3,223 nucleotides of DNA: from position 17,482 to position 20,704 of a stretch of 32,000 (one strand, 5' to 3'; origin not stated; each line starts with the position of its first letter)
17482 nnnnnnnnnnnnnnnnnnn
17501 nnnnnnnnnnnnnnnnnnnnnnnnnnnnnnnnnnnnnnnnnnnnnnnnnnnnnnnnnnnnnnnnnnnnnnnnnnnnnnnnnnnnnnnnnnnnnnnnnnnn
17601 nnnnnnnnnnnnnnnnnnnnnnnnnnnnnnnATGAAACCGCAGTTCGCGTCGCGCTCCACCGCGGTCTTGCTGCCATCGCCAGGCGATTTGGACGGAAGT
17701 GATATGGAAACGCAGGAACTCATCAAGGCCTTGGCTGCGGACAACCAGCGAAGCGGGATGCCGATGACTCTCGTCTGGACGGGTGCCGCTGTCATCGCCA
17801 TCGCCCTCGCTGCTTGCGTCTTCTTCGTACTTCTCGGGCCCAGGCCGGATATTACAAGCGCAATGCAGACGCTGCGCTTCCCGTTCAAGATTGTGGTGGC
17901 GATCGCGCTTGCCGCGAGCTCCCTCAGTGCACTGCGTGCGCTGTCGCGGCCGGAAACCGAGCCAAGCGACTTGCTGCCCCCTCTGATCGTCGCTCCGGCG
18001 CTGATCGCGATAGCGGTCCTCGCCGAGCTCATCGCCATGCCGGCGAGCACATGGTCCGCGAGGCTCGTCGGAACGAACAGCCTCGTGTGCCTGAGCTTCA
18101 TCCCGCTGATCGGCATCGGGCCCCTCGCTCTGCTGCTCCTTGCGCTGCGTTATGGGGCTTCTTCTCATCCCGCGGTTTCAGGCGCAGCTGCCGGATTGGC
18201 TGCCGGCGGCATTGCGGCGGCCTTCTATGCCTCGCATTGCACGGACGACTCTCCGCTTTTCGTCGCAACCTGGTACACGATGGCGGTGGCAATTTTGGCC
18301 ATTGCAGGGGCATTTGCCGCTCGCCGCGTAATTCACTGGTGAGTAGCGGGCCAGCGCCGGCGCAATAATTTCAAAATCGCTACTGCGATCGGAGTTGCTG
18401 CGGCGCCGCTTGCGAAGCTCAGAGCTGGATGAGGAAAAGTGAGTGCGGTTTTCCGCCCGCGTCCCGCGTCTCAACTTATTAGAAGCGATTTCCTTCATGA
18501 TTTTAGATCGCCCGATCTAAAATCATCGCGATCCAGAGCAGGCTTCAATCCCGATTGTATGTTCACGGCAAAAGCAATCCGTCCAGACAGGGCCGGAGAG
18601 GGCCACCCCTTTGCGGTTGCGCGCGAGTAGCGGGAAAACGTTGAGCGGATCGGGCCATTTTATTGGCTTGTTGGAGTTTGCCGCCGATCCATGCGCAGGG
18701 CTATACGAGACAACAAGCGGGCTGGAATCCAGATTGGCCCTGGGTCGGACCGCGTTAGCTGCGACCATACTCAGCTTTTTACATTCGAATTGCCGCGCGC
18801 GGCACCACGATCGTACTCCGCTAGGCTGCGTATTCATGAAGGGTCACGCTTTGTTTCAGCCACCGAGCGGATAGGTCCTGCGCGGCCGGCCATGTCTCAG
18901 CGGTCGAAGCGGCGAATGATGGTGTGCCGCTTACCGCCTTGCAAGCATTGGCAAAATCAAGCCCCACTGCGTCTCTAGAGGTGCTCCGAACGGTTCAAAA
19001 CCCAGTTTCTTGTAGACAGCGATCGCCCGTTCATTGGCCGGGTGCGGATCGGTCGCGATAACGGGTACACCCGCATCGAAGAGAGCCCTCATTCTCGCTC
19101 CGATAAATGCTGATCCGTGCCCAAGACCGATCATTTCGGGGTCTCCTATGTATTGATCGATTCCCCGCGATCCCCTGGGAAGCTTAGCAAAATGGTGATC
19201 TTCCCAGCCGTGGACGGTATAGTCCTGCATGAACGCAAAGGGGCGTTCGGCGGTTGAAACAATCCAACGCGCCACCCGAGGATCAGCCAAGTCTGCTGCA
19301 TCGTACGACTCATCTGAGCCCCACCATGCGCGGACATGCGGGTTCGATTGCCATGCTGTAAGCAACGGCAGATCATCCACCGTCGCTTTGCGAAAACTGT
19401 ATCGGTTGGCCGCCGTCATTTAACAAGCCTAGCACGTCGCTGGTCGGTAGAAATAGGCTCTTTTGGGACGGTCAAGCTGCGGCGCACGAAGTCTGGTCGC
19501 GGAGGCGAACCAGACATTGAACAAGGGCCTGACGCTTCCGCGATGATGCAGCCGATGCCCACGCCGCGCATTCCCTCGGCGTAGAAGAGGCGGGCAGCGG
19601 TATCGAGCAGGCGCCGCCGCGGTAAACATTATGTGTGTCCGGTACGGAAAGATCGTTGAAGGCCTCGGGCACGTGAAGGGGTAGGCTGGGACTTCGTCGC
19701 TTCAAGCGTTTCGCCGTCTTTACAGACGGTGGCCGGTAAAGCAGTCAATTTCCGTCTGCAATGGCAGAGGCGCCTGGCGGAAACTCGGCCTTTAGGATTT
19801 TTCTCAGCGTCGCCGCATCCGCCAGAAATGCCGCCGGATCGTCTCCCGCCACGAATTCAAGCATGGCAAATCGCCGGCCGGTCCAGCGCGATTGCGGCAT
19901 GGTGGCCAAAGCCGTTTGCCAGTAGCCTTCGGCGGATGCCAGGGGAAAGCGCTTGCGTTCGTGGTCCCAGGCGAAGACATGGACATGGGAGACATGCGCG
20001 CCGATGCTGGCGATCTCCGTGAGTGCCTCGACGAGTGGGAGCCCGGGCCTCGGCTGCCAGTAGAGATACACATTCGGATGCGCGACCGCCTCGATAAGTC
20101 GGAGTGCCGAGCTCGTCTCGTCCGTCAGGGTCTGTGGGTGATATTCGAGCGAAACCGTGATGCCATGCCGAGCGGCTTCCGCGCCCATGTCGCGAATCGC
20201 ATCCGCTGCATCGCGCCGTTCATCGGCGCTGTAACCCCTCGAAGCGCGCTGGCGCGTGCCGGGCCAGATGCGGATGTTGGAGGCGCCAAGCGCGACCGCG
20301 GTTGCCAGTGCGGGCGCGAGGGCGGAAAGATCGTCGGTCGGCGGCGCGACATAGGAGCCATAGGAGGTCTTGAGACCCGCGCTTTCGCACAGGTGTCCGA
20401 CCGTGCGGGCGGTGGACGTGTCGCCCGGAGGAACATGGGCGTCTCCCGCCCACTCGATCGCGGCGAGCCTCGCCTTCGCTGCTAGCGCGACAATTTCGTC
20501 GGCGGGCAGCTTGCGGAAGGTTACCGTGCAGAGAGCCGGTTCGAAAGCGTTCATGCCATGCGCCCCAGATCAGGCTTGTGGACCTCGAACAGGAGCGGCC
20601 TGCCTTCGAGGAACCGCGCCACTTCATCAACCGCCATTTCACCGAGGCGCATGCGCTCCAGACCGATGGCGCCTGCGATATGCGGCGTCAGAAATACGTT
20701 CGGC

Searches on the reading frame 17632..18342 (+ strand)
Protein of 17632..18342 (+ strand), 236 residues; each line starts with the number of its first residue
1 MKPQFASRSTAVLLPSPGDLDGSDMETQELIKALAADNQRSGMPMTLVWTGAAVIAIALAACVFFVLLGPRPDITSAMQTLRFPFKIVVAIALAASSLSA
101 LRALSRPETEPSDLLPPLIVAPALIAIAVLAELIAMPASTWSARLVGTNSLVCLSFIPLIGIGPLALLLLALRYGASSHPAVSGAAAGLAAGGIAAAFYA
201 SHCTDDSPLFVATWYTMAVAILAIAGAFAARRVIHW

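Call 3: search_protein_families(library=pfam, proteins=[window:17632-18342:+], max_evalue=0.01)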
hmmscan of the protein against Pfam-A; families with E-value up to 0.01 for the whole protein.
window:17632-18342:+ (236 aa): 1 family
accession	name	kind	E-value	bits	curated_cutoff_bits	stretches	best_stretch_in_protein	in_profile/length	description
PF06532.16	NrsF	-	1e-52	179.4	26.8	1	34-236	1-204/204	Negative regulator of sigma F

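Call 4: search_protein_families(library=ncbifam, proteins=[window:17632-18342:+], max_evalue=0.01)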
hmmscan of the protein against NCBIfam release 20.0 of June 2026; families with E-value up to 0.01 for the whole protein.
window:17632-18342:+ (236 aa): 1 family
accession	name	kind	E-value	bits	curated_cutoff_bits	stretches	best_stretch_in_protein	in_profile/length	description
NF042994.1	AntiSigF_NrsF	equivalog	1.6e-22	80.1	300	1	25-236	1-214/214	anti-sigma-F factor NrsF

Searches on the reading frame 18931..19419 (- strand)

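Call 3: search_protein_families(library=pfam, proteins=[window:18931-19419:-], max_evalue=0.01)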
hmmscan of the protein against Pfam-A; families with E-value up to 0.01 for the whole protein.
window:18931-19419:- (162 aa): 3 families
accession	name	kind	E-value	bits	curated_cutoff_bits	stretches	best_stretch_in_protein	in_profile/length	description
PF13523.12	Acetyltransf_8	-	1.1e-22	80.7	27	1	15-143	4-139/145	Acetyltransferase (GNAT) domain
PF13302.13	Acetyltransf_3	-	7.7e-07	30.3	25.4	1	8-142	3-138/138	Acetyltransferase (GNAT) domain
PF00583.31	Acetyltransf_1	-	1.8e-05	25.4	20.7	1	50-141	34-116/116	Acetyltransferase (GNAT) family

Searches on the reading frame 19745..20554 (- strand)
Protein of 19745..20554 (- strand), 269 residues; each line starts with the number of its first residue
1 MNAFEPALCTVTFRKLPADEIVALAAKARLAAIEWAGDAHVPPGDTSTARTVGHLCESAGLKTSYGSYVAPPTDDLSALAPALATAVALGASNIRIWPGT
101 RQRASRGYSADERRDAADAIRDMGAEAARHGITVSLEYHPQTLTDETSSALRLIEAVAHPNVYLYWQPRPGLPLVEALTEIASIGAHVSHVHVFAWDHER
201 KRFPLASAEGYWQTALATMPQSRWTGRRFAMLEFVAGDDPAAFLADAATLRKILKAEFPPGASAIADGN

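Call 3: search_protein_families(library=pfam, proteins=[window:19745-20554:-], max_evalue=0.01)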
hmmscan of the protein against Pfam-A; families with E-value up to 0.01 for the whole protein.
window:19745-20554:- (269 aa): 1 family
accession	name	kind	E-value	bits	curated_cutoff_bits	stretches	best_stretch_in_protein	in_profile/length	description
PF01261.30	AP_endonuc_2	-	1.4e-12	48.3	31.1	1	23-168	2-159/249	Xylose isomerase-like TIM barrel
